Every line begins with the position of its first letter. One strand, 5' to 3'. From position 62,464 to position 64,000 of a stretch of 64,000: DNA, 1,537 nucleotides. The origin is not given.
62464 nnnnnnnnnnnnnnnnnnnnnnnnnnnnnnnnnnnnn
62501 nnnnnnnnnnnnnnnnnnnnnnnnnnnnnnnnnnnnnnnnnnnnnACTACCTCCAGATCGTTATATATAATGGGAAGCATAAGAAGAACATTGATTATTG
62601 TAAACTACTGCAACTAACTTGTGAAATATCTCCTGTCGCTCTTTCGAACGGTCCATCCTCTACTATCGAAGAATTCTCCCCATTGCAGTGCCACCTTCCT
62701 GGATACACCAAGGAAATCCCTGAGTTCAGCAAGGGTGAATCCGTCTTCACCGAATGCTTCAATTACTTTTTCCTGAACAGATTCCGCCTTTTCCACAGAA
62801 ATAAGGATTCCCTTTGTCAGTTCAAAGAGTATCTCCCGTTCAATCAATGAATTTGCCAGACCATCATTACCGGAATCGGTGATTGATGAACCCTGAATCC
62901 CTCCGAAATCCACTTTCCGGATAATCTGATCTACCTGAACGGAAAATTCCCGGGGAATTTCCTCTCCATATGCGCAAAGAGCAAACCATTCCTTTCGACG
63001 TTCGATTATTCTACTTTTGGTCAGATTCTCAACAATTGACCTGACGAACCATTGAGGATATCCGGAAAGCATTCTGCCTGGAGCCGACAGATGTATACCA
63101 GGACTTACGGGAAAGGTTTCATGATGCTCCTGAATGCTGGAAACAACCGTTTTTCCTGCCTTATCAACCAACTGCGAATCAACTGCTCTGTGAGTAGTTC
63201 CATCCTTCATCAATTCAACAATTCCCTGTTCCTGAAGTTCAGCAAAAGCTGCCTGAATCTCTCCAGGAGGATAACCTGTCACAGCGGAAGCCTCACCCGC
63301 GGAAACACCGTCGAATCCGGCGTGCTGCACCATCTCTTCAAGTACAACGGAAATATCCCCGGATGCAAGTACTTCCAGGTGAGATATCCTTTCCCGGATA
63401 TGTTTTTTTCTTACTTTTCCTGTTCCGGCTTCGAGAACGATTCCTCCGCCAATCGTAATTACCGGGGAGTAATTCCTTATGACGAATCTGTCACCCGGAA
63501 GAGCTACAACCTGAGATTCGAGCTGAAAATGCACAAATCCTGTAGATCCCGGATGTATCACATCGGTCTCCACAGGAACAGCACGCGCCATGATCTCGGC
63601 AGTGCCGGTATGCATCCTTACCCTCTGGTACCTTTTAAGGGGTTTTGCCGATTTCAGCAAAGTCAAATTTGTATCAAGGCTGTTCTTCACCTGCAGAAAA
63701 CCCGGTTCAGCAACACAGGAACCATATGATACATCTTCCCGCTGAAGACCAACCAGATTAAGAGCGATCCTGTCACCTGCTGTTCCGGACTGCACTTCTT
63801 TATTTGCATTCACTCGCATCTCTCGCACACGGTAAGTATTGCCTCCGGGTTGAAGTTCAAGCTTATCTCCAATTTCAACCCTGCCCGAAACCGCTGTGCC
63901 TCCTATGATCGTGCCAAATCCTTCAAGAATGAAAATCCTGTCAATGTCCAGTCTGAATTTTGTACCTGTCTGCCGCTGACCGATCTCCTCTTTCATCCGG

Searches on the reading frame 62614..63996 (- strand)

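Call 89: search_protein_families(library=pfam, proteins=[window:62614-63996:-], max_evalue=0.000001)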
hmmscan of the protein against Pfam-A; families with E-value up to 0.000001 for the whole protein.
window:62614-63996:- (460 aa): 2 families
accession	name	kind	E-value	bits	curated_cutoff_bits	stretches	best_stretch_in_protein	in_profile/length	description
PF09107.17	SelB-wing_3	-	4.7e-13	48.9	23.2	1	419-457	8-46/47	Elongation factor SelB, winged helix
PF25461.1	Beta-barrel_SelB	-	3.7e-12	46.8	27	1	112-190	6-76/80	Selenocysteine-specific elongation factor, beta-barrel domain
